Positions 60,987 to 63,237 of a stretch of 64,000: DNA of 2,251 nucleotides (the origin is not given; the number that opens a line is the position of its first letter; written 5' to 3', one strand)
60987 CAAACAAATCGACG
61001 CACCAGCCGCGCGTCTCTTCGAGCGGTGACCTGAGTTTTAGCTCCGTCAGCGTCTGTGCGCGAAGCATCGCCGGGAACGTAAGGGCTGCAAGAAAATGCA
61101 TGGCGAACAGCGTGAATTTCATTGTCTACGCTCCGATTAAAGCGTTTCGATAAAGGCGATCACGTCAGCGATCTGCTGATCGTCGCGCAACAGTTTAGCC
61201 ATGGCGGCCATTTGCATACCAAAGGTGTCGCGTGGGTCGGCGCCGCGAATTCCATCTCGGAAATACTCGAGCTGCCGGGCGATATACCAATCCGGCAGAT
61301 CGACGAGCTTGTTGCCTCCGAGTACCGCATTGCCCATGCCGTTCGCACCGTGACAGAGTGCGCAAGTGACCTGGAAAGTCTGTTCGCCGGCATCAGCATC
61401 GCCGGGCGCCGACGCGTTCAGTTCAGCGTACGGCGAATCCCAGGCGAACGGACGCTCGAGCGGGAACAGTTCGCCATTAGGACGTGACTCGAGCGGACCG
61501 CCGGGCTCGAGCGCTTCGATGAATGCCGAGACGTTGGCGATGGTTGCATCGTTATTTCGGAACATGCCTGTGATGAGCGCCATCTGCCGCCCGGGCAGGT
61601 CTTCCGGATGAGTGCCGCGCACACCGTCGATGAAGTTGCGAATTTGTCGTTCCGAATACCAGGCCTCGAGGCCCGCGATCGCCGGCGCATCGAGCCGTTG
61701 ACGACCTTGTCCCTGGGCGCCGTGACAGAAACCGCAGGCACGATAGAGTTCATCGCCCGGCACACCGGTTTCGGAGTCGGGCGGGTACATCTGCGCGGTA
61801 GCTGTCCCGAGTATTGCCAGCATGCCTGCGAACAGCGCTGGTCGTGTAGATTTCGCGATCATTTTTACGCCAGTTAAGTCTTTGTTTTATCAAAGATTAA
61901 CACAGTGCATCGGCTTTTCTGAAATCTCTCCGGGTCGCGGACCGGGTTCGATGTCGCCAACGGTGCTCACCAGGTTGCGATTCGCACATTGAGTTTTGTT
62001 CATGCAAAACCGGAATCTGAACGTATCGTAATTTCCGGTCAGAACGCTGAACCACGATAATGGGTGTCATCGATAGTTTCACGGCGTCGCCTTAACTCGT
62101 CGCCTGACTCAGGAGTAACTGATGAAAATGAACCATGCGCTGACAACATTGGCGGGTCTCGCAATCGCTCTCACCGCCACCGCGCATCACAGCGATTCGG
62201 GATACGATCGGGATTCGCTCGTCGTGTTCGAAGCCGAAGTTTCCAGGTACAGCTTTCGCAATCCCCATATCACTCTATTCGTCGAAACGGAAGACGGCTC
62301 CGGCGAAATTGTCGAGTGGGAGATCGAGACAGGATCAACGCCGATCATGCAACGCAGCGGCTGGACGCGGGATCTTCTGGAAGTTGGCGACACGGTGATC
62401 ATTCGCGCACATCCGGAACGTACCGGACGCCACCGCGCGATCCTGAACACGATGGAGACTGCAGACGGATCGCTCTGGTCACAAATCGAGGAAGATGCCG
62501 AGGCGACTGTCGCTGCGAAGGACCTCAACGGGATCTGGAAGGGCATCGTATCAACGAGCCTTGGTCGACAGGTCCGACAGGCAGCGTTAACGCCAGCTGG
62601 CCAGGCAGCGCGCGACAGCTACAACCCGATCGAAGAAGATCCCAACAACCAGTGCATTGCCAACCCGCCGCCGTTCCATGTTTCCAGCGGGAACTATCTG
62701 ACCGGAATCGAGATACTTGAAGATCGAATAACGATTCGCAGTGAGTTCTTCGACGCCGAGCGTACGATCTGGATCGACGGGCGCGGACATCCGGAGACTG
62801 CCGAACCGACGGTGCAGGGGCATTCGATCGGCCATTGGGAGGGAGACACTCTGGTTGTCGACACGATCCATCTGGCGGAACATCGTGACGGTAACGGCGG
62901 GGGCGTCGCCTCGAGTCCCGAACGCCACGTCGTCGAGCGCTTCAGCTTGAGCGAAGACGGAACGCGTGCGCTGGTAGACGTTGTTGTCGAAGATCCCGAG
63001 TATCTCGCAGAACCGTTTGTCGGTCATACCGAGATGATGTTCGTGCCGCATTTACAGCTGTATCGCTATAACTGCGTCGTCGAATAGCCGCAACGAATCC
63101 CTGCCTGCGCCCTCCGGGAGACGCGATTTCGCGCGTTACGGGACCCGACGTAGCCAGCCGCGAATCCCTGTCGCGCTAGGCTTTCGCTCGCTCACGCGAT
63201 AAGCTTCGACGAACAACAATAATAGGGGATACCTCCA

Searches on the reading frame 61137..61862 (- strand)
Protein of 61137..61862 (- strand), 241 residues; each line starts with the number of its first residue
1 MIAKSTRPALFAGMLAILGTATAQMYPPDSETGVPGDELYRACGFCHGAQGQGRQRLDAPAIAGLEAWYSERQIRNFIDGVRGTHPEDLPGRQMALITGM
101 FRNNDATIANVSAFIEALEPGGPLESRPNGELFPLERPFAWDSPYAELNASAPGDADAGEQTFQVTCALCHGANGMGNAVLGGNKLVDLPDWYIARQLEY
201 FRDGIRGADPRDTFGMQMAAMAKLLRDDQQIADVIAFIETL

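Call 57: search_protein_families(library=pfam, proteins=[window:61137-61862:-], max_evalue=0.00001)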
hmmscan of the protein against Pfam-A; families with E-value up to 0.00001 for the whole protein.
window:61137-61862:- (241 aa): 2 families
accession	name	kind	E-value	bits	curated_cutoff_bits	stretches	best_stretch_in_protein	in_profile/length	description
PF00034.26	Cytochrom_C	-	3.3e-20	73.6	21.3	2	157-241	2-89/90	Cytochrome c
PF13442.11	Cytochrome_CBB3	-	9.3e-13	48.8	27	1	155-238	2-68/68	Cytochrome C oxidase, cbb3-type, subunit III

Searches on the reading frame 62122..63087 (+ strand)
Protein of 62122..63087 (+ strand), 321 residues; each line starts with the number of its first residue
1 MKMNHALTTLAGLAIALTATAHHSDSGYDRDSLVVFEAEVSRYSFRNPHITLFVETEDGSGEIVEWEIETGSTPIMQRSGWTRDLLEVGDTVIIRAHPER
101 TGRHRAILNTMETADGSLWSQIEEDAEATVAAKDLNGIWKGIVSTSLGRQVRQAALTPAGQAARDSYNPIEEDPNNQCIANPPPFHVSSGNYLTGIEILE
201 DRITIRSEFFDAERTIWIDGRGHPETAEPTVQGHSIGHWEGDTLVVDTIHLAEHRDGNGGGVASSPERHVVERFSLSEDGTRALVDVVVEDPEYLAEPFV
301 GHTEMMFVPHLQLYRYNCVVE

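Call 57: search_protein_families(library=pfam, proteins=[window:62122-63087:+], max_evalue=0.00001)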
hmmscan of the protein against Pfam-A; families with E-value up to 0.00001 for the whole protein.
window:62122-63087:+ (321 aa): 1 family
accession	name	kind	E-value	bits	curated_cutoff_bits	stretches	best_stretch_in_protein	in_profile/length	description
PF19649.4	DUF6152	-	4e-21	75.4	27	1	14-104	4-94/98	Family of unknown function (DUF6152)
